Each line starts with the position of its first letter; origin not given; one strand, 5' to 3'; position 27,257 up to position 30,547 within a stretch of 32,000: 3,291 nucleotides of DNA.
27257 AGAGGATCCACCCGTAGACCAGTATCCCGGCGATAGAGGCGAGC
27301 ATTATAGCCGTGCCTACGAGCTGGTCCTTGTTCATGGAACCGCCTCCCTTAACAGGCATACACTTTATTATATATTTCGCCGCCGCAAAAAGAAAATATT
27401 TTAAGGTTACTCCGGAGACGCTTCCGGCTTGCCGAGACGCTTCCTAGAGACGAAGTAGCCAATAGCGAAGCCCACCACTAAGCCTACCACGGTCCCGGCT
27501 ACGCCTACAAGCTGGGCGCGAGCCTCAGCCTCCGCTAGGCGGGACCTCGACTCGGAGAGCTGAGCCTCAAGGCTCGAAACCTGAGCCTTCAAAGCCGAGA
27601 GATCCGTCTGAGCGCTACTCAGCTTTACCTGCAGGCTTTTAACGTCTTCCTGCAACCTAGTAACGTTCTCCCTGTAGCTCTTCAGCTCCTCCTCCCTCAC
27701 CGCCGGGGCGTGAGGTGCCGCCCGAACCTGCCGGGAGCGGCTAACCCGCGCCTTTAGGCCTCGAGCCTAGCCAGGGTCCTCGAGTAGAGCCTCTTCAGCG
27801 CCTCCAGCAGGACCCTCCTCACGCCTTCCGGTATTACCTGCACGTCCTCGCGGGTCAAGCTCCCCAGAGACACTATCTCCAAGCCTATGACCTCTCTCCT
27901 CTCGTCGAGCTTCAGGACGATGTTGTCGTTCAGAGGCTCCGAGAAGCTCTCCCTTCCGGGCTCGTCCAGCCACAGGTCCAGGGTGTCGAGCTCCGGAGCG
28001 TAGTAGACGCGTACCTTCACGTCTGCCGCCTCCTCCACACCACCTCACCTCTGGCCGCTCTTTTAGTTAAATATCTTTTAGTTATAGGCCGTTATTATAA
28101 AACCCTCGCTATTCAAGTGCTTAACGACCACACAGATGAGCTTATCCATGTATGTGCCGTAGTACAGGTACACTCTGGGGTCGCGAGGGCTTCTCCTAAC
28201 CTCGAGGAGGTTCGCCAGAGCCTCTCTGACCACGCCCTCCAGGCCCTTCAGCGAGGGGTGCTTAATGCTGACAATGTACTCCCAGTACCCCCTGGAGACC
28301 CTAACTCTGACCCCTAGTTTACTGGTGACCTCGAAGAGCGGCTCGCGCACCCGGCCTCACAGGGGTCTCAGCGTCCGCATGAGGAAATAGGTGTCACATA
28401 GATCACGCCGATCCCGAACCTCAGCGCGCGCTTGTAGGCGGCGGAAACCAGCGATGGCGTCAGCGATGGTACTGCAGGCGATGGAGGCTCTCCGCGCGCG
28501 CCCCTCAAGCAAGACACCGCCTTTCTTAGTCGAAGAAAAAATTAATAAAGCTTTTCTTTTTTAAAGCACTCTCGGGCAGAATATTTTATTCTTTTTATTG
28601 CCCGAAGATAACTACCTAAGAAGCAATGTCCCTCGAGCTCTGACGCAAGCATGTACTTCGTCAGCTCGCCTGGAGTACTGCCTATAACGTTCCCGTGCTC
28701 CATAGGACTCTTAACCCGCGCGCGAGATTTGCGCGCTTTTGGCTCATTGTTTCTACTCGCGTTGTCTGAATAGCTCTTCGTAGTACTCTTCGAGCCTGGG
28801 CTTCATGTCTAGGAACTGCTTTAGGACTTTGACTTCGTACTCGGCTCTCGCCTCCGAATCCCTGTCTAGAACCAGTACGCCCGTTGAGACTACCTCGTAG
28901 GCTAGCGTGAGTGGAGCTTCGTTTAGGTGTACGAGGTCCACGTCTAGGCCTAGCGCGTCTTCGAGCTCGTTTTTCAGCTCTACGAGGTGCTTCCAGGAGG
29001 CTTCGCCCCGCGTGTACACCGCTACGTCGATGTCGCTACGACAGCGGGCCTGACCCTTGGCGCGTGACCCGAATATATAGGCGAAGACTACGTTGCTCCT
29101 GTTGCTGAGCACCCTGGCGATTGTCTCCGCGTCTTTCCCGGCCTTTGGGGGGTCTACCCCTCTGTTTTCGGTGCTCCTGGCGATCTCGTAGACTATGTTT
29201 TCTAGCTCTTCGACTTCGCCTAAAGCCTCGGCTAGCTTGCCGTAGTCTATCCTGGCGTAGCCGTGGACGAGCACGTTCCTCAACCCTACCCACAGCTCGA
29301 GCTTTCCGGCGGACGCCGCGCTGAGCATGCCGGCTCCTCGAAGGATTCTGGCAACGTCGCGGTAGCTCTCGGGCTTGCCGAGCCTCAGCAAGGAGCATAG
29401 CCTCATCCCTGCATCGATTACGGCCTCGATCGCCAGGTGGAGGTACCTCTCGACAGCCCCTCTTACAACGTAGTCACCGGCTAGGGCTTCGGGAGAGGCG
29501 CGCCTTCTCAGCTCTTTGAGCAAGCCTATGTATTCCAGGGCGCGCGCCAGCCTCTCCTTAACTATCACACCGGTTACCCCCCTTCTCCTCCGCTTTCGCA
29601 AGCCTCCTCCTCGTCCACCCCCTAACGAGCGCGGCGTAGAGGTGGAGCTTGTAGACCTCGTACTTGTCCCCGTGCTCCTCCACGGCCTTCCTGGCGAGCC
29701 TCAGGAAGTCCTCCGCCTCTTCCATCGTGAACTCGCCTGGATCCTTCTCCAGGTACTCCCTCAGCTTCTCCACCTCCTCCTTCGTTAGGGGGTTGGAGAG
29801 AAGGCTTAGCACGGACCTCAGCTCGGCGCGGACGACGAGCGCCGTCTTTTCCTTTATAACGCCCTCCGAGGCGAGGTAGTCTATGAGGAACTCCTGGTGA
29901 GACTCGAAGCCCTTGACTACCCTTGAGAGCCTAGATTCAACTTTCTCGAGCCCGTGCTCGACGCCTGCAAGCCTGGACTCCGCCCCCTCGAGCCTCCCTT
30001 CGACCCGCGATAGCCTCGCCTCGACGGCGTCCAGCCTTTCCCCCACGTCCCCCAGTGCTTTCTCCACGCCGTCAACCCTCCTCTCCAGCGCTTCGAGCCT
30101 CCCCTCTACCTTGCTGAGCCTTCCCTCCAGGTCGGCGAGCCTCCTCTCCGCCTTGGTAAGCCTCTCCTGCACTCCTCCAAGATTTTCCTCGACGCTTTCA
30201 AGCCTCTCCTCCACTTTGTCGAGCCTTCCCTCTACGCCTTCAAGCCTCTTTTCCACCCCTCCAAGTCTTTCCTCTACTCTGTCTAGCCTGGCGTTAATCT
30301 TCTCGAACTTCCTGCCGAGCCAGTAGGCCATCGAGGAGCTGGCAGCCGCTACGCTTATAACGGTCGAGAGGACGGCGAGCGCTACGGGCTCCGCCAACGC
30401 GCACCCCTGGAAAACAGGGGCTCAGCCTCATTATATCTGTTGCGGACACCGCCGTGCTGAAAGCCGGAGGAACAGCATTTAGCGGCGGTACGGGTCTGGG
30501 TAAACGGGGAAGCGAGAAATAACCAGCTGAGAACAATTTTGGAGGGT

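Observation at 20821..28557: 143-bp direct repeats (promoter plus gene 5' end) bracket a 7.45-kb cassette carrying the EPS-synthase module and a TA pair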

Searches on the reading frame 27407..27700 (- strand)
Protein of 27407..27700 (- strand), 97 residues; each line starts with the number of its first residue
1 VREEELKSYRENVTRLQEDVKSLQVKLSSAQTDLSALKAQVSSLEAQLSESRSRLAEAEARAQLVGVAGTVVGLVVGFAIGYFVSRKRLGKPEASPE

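Call 11: search_protein_families(library=pfam, proteins=[window:27407-27700:-], max_evalue=0.01)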
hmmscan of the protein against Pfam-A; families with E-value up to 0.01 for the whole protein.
window:27407-27700:- (97 aa): 22 families
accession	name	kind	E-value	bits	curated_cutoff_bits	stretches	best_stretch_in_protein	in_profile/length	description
PF07902.16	Gp58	-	0.00037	19.4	34.5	1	5-56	268-319/594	gp58-like protein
PF05440.17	MtrB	-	0.00071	20.4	27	1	16-85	22-89/94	Tetrahydromethanopterin S-methyltransferase subunit B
PF15619.11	Lebercilin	-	0.00071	19.6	34.3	1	2-60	65-122/193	Ciliary protein causing Leber congenital amaurosis disease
PF06295.17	ZapG-like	-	0.00077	19.9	33.5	0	71-88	2-19/123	Z-ring associated protein G-like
PF01618.21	MotA_ExbB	-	0.00082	19.6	22.9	1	25-78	19-72/127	MotA/TolQ/ExbB proton channel family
PF05859.17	Mis12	-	0.0011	19.3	25.7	1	8-59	109-160/231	Mis12 protein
PF12761.13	End3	-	0.0013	19.3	25.2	1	4-57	58-113/115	Actin cytoskeleton-regulatory complex protein END3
PF04012.17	PspA_IM30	-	0.0014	18.8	33.9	1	4-65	91-152/220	PspA/IM30 family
PF16888.10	YwqH-like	-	0.0016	19.2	33.7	1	10-45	87-122/123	YwqH-like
PF00038.26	Filament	-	0.0016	18.6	40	1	5-62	204-261/313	Intermediate filament protein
PF13166.12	AAA_13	-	0.0021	17.3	36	1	3-57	408-462/713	AAA domain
PF25762.1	HAUS1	-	0.0023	18.2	40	1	3-64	113-174/236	HAUS augmin-like complex subunit 1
PF09789.14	CC149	-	0.0035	17.1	30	1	5-65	69-134/316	Coiled-coil domain-containing protein 149-A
PF08614.16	ATG16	-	0.0044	17.6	33.7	1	3-62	73-132/200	Autophagy protein 16 (ATG16)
PF12329.13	TMF_DNA_bd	-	0.0044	17.4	35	1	4-59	19-74/74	TATA element modulatory factor 1 DNA binding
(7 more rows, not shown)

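Call 43: search_protein_families(library=padloc, proteins=[window:27407-27700:-], max_evalue=0.01)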
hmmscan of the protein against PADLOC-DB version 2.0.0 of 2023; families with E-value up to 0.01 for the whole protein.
window:27407-27700:- (97 aa): 17 families
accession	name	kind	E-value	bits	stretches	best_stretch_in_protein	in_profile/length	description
PDLC00514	JetC1|JetC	-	2.9e-05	20.1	1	4-66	305-367/1117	DUF3584 domain; MukB-like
PDLC02733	PbeC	-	0.00019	18.1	1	1-73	452-524/672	PbeC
PDLC03864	LmuB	-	0.00073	16.2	1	4-63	404-463/657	-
PDLC03860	LmuB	-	0.00075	16.1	1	7-57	315-365/565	-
PDLC03842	LeoB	-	0.0012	15.7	1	6-84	386-470/568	-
PDLC03843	LeoC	-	0.0015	16.7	1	6-80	130-199/207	-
PDLC05062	PDC-S66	-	0.0022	15.5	1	7-54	4-51/282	-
PDLC03863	LmuB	-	0.0022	14.8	1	5-58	349-403/610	-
PDLC03868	LmuB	-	0.0024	14.2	1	5-63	418-476/1035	-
PDLC02709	PbeC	-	0.0028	14.3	1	3-63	422-481/661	PbeC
PDLC02722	PbeC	-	0.0032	14.1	1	10-61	356-407/643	PbeC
PDLC03859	LmuB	-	0.004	14.4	1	7-58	342-393/611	-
PDLC00518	JetC1|JetC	-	0.0048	12.8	1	5-58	416-469/1112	DUF3584 domain; MukB-like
PDLC03865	LmuB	-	0.0052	13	1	5-55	704-756/1007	-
PDLC02740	PbeC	-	0.0066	13.3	1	4-60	216-272/648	PbeC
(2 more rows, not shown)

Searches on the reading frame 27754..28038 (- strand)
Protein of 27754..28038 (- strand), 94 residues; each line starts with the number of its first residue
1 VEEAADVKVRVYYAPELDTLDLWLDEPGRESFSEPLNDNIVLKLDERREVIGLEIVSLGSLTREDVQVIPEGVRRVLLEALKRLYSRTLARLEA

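Call 11: search_protein_families(library=pfam, proteins=[window:27754-28038:-], max_evalue=0.01)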
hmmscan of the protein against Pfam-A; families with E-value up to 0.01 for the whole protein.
window:27754-28038:- (94 aa): 1 family
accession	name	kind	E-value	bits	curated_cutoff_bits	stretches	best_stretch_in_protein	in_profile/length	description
PF10049.14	DUF2283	-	4.4e-07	30.4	23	1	11-56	2-46/49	Protein of unknown function (DUF2283)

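Call 43: search_protein_families(library=padloc, proteins=[window:27754-28038:-], max_evalue=0.01)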
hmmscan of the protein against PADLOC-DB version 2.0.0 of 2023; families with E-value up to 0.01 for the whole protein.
window:27754-28038:- (94 aa): 0 families

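Call 44: search_protein_families(library=ncbifam, proteins=[window:27754-28038:-], max_evalue=0.001)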
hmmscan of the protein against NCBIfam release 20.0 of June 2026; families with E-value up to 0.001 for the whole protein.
window:27754-28038:- (94 aa): 0 families

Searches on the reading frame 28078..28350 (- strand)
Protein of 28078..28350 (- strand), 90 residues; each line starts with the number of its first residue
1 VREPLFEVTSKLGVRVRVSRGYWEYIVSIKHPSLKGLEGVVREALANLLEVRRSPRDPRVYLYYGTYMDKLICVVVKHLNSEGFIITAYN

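Call 11: search_protein_families(library=pfam, proteins=[window:28078-28350:-], max_evalue=0.01)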
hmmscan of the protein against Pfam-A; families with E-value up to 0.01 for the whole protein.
window:28078-28350:- (90 aa): 1 family
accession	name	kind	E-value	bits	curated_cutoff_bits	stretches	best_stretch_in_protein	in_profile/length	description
PF14076.12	DUF4258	-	0.0063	17.2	25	1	53-89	33-70/71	Domain of unknown function (DUF4258)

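Call 43: search_protein_families(library=padloc, proteins=[window:28078-28350:-], max_evalue=0.01)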
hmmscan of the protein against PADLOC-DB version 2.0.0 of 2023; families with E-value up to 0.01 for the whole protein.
window:28078-28350:- (90 aa): 0 families

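Call 44: search_protein_families(library=ncbifam, proteins=[window:28078-28350:-], max_evalue=0.001)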
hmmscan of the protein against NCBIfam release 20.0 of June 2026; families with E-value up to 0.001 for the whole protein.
window:28078-28350:- (90 aa): 0 families

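Call 47: find_encoding_contigs(protein=window:28078-28350:-, flank=10000, max_places=6)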
Protein window:28078-28350:- (90 aa): 3 contigs read that carry it; 2 places shown.
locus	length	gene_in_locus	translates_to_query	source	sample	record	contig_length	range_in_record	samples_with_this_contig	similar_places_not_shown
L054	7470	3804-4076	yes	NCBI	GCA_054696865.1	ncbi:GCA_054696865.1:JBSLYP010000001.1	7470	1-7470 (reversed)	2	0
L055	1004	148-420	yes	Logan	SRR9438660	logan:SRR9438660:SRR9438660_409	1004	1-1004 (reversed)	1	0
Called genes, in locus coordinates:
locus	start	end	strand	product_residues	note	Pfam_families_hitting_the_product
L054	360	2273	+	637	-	PF11329:DUF3131, PF13620:CarboxypepD_reg (faint), PF24107:DUF7382 (faint)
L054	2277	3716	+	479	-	-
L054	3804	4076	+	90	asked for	-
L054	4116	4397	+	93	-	-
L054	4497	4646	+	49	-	-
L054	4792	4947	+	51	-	-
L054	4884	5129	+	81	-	-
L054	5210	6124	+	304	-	-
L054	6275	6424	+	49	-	-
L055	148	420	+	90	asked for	-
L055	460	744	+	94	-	PF10049:DUF2283 (weak)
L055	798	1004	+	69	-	?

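Call 55: find_homologous_proteins(query=window:28078-28350:-, max_evalue=0.001)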
Query window:28078-28350:- (90 aa): 9 proteins with E <= 0.001 among 10 candidates.
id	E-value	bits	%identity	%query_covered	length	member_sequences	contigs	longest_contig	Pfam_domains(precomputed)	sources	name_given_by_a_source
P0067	8.4e-53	194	100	100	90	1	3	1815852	-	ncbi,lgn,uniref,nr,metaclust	ncbi:hypothetical protein [Thermofilum pendens]|uniref:Uncharacterized protein n=1 Tax=Thermofilum p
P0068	9.3e-34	133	71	94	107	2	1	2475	-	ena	-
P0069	8.8e-33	130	73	93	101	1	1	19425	-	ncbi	-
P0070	1.1e-25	107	63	93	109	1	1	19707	-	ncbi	-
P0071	3.4e-25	106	58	97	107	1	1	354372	-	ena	-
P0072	1.4e-23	100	57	96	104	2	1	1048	-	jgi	jgi:hypothetical protein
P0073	5.2e-21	92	56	96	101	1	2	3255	-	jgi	-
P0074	2.7e-14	71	69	54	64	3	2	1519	-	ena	-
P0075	4.1e-14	70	71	54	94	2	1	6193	-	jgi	-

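Call 56: find_encoding_contigs(protein=P0069, flank=10000, max_places=3)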
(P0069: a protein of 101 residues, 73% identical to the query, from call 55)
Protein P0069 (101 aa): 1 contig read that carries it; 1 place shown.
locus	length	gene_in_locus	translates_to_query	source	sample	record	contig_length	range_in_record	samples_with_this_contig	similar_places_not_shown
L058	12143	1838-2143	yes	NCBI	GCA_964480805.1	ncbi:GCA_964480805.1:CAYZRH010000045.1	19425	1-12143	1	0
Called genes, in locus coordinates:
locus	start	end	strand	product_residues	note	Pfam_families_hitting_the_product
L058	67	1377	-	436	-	PF00152:tRNA-synt_2 (faint), PF13393:tRNA-synt_His, PF01409:tRNA-synt_2d (faint), PF00587:tRNA-synt_2b (weak), PF03129:HGTP_anticodon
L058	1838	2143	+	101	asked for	-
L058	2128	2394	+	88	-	PF10049:DUF2283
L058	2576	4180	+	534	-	PF27530:HMA_AllF_N, PF02629:CoA_binding (faint), PF00549:Ligase_CoA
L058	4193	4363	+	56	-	-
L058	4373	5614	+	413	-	PF07969:Amidohydro_3, PF01979:Amidohydro_1 (faint)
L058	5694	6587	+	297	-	PF04199:Cyclase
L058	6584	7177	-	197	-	PF11392:AllH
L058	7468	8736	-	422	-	PF06545:AllG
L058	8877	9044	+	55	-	PF01020:Ribosomal_L40e (weak)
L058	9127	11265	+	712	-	PF03065:Glyco_hydro_57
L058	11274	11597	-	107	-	PF14947:HTH_45 (weak), PF03551:PadR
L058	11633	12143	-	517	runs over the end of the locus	PF04055:Radical_SAM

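Call 57: find_encoding_contigs(protein=P0071, flank=10000, max_places=3)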
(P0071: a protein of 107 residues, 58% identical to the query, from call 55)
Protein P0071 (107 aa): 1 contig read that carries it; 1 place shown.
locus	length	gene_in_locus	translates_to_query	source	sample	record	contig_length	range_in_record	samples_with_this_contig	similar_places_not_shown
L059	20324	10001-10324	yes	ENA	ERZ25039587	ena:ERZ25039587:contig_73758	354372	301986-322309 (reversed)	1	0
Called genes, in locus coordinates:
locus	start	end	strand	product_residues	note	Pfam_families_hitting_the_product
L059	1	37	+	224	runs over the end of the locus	PF02775:TPP_enzyme_C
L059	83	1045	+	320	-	PF00291:PALP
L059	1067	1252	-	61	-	-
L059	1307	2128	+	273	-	PF00296:Bac_luciferase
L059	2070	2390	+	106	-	-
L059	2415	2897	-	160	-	-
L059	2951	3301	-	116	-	PF15956:DUF4760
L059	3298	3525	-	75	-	-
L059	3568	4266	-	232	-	PF00702:Hydrolase, PF13419:HAD_2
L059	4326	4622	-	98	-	-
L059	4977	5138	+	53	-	-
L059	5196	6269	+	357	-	PF01168:Ala_racemase_N, PF14031:D-ser_dehydrat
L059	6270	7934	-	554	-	PF00496:SBP_bac_5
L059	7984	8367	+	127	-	-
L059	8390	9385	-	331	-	PF00296:Bac_luciferase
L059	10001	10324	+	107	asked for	-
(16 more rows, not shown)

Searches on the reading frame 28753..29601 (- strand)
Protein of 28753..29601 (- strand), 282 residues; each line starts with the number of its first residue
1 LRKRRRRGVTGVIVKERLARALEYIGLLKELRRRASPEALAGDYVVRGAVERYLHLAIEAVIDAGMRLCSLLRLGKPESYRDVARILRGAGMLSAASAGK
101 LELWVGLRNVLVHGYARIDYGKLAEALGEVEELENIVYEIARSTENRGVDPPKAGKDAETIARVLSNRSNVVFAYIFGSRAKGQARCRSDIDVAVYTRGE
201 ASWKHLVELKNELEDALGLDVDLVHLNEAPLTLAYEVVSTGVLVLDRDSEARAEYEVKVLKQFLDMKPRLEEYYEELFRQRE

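Call 11: search_protein_families(library=pfam, proteins=[window:28753-29601:-], max_evalue=0.01)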
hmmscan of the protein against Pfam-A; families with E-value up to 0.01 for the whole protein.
window:28753-29601:- (282 aa): 3 families
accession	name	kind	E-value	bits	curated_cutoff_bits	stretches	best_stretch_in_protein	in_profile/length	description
PF18765.7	Polbeta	-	7.8e-27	93.7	26.9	1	159-250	1-93/93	Polymerase beta, Nucleotidyltransferase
PF01934.22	HepT-like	-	3.7e-26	91.6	23.5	1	22-139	2-119/120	Ribonuclease HepT-like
PF01909.29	NTP_transf_2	-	2.8e-10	40.9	21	1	160-230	3-78/93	Nucleotidyltransferase domain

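Call 43: search_protein_families(library=padloc, proteins=[window:28753-29601:-], max_evalue=0.01)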
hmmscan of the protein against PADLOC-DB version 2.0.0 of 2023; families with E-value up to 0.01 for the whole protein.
window:28753-29601:- (282 aa): 8 families
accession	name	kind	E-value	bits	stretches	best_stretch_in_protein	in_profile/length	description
PDLC04904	PDC-S09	-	5e-12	43.9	1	167-231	21-85/104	-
PDLC04906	PDC-S09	-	1.2e-11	42.8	1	166-229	19-83/98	-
PDLC04902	PDC-S09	-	1.3e-11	42.6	1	165-234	15-85/97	-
PDLC04907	PDC-S09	-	1.6e-09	35.9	1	156-215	12-69/114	-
PDLC04905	PDC-S09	-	3.6e-08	31.6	1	165-226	15-79/101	-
PDLC04368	PDC-M05A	-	4.7e-07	27.8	1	167-225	103-160/201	-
PDLC04903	PDC-S09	-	0.00019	19.7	1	175-209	30-64/108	-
PDLC04369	PDC-M05A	-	0.00046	17.9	1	159-197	93-129/201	-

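Call 44: search_protein_families(library=ncbifam, proteins=[window:28753-29601:-], max_evalue=0.001)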
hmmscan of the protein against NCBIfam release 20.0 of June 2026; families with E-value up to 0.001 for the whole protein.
window:28753-29601:- (282 aa): 2 families
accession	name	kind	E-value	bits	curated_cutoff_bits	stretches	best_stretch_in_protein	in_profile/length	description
NF047752.1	MntA_antitoxin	equivalog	1.3e-29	102.2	60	1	166-268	2-104/106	type VII toxin-antitoxin system MntA family adenylyltransferase antitoxin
NF047751.1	HepT_toxin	equivalog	8.2e-24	83.8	60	1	20-125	4-108/120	type VII toxin-antitoxin system HepT family RNase toxin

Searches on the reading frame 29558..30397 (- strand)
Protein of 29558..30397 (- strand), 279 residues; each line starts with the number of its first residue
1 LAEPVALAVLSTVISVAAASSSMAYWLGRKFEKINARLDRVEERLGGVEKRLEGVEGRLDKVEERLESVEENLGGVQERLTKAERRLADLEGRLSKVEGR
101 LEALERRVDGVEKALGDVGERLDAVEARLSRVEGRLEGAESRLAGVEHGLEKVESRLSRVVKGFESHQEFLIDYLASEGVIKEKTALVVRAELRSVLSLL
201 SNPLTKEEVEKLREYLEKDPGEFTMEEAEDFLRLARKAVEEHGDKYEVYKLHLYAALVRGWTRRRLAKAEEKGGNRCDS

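Call 43: search_protein_families(library=padloc, proteins=[window:29558-30397:-], max_evalue=0.01)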
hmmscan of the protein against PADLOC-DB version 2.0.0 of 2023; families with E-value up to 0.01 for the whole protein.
window:29558-30397:- (279 aa): 47 families (the best 25 are shown)
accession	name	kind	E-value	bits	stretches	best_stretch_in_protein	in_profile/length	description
PDLC03859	LmuB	-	2.8e-09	34.7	1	29-167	353-487/611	-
PDLC00006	DruC1|DruC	-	4.6e-09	33.3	1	32-168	164-299/626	Unknown function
PDLC03864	LmuB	-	5.4e-09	33.1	1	28-103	410-484/657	-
PDLC00580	JetC3|JetC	-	1.4e-08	31.5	1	33-188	274-429/1068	DUF3584 domain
PDLC00551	JetC2|JetC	-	2.4e-08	30.3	1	30-225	868-1055/1365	DUF3584 domain; MukB-like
PDLC03863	LmuB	-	1.3e-07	28.7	1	32-105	209-282/610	-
PDLC00517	JetC1|JetC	-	1e-06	25.4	2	42-235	636-825/1119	DUF3584 domain; MukB-like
PDLC00518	JetC1|JetC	-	1.9e-06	24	1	48-162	301-418/1112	DUF3584 domain; MukB-like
PDLC03868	LmuB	-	2.9e-06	23.9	1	37-160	615-741/1035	-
PDLC00507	JetC1|JetC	-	3e-06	23.9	1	44-215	697-866/1215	DUF3584 domain; MukB-like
PDLC02663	DndD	-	3.7e-06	24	1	20-109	396-487/675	DndD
PDLC00605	ZorA1|ZorA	-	4.7e-06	23.2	1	28-162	418-560/700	MotA/ExbB/TolQ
PDLC00509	JetC1|JetC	-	5e-06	22.9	1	29-171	334-474/1158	DUF3584 domain; MukB-like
PDLC00582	JetC3|JetC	-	9.9e-06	21.6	1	38-161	779-901/1472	DUF3584 domain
PDLC00581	JetC3|JetC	-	1e-05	21.6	1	30-173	787-925/1473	DUF3584 domain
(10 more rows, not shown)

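Call 66: search_protein_families(library=pfam, proteins=[window:29558-30397:-], max_evalue=0.00001)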
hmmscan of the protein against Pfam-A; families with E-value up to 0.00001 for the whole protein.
window:29558-30397:- (279 aa): 14 families
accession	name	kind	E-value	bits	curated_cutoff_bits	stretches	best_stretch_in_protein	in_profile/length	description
PF23991.1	DUF7310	-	2.4e-14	54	40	1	76-124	28-76/83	Coiled-coil region of unknown function (DUF7310)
PF02601.20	Exonuc_VII_L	-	2.3e-09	37.6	35.9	1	16-129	149-266/315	Exonuclease VII, large subunit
PF10779.14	XhlA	-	2.5e-09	37.6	34.7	0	34-76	2-44/67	Haemolysin XhlA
PF00261.25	Tropomyosin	-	4.9e-09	36.4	38.6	1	30-162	28-160/242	Tropomyosin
PF05377.16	FlaC_arch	-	1e-08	35.9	27.8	0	37-73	1-37/55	Flagella accessory protein C (FlaC)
PF07889.17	DUF1664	-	2.9e-08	34.2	34.6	0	31-113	43-122/124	Protein of unknown function (DUF1664)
PF12795.12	MscS_porin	-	4.6e-08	33.4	34.4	0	38-94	80-136/238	Mechanosensitive ion channel porin domain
PF16326.10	ABC_tran_CTD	-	5.6e-08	33.3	32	0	82-142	5-63/69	ABC transporter C-terminal domain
PF25526.1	LIP-1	-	1e-07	32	34.1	1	32-166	6-140/250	Liprin-alpha-like coiled coil domain 2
PF19220.6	Rod_CreS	-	1.3e-07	31.5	100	1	29-158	206-335/359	Crescentin, rod domain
PF10152.14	CCDC53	-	2e-06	28.8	24.6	0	39-71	17-49/147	Subunit CCDC53 of WASH complex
PF14712.11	Snapin_Pallidin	-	3.7e-06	27.7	29.6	0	37-104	14-88/89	Snapin/Pallidin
PF15188.11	CCDC-167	-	3.7e-06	27.6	27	0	36-92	4-63/84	Coiled-coil domain-containing protein 167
PF01920.25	Prefoldin_2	-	4.2e-06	27.1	27.6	0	39-73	65-99/106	Prefoldin subunit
